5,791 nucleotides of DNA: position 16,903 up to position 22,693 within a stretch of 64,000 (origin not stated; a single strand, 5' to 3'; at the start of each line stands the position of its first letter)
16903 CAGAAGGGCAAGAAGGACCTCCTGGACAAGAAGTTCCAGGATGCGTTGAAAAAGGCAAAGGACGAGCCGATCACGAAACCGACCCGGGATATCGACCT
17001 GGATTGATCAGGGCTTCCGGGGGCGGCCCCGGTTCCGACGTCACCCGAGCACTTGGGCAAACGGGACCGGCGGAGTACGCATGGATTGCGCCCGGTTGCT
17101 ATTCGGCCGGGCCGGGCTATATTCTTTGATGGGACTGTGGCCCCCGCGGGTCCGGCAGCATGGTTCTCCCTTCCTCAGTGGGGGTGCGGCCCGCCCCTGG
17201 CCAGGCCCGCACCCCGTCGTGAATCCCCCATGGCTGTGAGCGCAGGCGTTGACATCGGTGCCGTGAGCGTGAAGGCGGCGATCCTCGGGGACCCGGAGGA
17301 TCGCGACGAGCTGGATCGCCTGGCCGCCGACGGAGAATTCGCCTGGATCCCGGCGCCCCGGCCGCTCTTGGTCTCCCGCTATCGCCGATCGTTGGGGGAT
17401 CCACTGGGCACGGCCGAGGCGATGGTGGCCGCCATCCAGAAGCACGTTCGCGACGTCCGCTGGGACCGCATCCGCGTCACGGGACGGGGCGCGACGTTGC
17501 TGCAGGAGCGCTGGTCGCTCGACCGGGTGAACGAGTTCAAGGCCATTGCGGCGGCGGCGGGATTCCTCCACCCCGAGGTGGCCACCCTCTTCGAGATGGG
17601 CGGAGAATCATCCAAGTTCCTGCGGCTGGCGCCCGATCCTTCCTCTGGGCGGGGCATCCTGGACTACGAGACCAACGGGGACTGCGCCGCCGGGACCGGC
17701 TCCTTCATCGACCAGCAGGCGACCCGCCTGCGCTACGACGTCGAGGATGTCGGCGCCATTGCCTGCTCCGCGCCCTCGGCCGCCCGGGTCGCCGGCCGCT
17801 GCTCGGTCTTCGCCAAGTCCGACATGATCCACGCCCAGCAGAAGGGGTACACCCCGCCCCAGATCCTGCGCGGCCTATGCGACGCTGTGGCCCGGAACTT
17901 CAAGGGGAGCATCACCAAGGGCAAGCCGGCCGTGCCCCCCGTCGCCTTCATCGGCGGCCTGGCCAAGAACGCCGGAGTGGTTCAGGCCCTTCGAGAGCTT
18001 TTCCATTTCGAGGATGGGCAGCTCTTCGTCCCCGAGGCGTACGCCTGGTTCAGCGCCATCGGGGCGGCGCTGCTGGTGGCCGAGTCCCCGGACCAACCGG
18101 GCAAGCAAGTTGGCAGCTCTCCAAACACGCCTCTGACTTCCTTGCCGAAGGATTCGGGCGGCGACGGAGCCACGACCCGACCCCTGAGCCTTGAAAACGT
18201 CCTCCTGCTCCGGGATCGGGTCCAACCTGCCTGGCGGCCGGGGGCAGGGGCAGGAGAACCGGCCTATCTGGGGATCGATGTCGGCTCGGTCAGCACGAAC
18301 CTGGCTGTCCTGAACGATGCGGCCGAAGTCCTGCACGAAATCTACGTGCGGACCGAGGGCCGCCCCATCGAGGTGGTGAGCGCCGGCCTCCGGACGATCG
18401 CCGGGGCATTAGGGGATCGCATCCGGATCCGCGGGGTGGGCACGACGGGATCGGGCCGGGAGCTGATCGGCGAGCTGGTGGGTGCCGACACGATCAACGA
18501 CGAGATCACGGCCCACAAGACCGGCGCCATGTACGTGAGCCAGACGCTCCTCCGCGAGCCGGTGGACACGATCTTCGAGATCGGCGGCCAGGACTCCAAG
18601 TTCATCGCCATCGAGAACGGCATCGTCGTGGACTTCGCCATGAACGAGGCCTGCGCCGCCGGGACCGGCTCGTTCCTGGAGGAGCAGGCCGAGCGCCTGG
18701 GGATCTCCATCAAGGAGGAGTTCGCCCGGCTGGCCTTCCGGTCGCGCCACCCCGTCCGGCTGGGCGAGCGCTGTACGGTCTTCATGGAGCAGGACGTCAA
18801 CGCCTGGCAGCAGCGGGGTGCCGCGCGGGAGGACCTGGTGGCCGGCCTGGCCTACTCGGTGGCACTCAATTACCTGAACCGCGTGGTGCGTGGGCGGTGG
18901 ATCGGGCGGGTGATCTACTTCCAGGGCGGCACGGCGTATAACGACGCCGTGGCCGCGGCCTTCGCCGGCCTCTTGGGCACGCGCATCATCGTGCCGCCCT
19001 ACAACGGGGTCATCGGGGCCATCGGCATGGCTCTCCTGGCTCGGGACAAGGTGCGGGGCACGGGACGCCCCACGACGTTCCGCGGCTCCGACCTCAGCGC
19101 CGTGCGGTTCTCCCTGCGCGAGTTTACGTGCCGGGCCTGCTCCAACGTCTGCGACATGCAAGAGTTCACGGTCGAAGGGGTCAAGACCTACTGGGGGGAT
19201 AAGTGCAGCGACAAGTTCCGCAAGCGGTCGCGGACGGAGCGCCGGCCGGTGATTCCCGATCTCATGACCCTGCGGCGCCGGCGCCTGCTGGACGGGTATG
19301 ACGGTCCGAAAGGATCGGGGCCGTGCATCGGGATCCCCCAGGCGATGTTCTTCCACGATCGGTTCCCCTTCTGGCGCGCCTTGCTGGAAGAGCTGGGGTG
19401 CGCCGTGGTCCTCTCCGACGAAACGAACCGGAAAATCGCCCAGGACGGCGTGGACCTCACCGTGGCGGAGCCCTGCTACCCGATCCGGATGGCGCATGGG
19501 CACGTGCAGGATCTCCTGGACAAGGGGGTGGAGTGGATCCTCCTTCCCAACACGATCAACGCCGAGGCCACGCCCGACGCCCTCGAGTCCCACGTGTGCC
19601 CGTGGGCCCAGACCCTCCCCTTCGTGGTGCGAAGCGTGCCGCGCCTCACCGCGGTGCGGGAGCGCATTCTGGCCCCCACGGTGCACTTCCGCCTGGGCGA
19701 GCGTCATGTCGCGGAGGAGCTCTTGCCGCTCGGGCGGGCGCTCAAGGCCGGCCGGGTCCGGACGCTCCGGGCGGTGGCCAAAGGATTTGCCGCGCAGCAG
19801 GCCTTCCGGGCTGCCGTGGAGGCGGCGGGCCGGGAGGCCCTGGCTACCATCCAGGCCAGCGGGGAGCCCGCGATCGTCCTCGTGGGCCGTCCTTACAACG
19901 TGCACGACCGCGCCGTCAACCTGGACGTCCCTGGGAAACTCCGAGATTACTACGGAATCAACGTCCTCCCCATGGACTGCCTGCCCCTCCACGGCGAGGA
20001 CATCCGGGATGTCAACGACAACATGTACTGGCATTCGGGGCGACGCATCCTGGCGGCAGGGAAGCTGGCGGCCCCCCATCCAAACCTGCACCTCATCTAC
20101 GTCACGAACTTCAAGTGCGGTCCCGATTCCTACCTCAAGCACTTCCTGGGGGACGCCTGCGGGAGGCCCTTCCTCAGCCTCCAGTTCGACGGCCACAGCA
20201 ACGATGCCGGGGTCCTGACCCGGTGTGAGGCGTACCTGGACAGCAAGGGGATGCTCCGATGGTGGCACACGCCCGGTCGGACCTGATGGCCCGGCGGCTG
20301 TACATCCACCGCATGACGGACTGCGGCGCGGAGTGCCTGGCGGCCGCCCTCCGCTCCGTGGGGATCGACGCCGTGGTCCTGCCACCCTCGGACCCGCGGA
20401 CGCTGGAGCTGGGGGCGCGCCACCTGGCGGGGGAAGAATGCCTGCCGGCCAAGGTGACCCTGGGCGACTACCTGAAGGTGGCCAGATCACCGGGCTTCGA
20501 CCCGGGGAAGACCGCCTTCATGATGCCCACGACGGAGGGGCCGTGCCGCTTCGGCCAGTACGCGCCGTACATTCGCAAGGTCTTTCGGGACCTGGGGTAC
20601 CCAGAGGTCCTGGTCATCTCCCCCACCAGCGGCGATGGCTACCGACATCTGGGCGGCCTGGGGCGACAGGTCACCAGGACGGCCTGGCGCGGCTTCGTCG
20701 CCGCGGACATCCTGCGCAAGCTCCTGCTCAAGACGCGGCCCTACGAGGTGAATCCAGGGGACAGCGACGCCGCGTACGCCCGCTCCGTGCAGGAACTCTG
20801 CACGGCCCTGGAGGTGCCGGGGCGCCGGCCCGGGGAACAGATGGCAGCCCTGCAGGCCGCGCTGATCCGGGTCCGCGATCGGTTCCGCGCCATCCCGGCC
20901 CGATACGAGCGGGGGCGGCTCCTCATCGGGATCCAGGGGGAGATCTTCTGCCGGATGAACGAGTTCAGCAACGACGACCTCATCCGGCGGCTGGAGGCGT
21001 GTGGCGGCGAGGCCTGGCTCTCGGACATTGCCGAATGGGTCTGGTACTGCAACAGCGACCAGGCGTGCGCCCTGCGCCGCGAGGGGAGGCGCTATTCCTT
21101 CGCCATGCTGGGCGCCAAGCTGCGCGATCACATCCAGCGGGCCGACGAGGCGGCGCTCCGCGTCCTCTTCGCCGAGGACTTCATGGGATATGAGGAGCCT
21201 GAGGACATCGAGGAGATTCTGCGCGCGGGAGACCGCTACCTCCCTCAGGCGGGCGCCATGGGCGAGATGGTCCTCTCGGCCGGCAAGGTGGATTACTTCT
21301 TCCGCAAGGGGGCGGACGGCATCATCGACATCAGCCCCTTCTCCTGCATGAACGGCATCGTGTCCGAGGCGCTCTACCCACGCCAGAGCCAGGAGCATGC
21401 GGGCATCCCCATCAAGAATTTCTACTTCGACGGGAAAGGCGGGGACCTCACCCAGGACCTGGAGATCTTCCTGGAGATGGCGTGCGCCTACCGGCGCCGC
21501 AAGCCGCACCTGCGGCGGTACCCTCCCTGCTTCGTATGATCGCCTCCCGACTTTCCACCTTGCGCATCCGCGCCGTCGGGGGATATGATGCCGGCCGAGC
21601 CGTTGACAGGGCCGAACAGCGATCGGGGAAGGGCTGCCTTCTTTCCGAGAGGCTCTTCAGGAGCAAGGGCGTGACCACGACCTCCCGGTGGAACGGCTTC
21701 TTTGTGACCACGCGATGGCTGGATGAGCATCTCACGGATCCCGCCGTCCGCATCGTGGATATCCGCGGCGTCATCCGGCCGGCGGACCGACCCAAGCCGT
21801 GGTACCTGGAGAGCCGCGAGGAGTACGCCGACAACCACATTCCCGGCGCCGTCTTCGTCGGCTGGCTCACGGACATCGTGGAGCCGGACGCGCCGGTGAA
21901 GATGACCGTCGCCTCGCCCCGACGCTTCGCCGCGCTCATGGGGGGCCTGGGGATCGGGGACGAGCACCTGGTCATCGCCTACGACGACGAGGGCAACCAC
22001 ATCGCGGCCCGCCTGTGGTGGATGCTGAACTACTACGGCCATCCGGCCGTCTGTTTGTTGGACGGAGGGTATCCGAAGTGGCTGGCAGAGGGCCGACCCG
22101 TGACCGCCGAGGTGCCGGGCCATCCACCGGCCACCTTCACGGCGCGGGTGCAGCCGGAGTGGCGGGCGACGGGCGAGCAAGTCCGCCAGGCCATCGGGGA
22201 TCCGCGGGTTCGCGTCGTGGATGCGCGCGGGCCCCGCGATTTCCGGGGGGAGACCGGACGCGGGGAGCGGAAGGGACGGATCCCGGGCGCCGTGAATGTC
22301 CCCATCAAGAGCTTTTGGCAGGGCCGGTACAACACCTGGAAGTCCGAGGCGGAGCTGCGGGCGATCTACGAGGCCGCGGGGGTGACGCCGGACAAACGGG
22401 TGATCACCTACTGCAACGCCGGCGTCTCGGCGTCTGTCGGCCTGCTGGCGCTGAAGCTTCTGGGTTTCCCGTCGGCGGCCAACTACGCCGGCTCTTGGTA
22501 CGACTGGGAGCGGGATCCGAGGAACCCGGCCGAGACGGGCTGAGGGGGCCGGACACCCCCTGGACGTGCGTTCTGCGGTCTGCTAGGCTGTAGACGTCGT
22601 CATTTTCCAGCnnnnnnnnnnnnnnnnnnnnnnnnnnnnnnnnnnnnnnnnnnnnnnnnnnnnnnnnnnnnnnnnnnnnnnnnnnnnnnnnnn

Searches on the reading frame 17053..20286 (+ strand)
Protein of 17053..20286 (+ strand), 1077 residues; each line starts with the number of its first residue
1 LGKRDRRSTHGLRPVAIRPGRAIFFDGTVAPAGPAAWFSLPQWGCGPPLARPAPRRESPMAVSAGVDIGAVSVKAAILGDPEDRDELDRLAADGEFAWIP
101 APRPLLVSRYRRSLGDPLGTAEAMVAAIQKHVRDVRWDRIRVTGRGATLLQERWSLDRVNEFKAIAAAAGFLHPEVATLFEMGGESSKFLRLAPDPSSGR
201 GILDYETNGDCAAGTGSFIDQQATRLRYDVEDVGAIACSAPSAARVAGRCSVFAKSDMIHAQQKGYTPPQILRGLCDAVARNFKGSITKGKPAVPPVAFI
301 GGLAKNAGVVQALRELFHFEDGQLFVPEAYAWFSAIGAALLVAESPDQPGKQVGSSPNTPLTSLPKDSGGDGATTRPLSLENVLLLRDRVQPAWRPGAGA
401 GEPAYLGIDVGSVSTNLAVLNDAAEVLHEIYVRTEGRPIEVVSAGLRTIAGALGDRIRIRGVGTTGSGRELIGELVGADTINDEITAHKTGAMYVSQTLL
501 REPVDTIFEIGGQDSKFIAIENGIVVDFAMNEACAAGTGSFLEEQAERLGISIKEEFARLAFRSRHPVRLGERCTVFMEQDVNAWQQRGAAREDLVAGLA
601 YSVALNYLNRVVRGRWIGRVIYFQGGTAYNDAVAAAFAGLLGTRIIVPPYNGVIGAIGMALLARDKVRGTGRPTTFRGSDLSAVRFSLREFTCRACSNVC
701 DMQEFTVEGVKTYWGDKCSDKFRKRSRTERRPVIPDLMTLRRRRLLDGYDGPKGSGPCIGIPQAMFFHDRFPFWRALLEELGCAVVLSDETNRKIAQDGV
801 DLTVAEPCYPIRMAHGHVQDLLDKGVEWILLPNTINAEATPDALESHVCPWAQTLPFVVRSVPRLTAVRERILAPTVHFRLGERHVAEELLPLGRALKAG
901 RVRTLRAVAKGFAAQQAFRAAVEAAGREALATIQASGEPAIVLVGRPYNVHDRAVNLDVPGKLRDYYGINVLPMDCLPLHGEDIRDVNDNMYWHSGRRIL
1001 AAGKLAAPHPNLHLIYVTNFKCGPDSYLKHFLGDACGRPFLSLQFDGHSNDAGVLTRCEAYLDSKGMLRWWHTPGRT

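Call 49: search_protein_families(library=pfam, max_evalue=0.001, proteins=[window:17053-20286:+])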
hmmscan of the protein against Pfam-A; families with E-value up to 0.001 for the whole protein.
window:17053-20286:+ (1077 aa): 3 families
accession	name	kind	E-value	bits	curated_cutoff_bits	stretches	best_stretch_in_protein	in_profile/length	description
PF01869.26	BcrAD_BadFG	-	2.4e-66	224.5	31.5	2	406-663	1-271/271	BadF/BadG/BcrA/BcrD ATPase family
PF09989.15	DUF2229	-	9.3e-54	182.8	29.4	1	759-976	2-217/218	CoA enzyme activase uncharacterised domain (DUF2229)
PF02782.22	FGGY_C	-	0.00032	21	27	0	595-663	123-194/198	FGGY family of carbohydrate kinases, C-terminal domain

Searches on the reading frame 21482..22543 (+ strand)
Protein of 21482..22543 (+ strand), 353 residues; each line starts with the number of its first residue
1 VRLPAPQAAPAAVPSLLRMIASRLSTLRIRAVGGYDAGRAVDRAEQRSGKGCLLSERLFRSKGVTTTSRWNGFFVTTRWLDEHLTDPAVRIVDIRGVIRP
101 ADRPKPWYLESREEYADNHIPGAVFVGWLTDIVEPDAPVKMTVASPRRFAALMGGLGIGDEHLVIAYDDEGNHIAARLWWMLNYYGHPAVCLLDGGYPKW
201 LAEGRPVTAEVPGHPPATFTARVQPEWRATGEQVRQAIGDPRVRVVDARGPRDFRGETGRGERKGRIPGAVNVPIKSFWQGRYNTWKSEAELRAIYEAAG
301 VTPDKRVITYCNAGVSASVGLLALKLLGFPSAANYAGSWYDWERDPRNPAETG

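Call 49: search_protein_families(library=pfam, max_evalue=0.001, proteins=[window:21482-22543:+])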
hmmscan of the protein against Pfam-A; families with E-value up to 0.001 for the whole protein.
window:21482-22543:+ (353 aa): 1 family
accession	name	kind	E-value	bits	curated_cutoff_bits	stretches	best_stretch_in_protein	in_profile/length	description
PF00581.25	Rhodanese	-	1.1e-33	116.1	22.2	2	232-344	3-101/102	Rhodanese-like domain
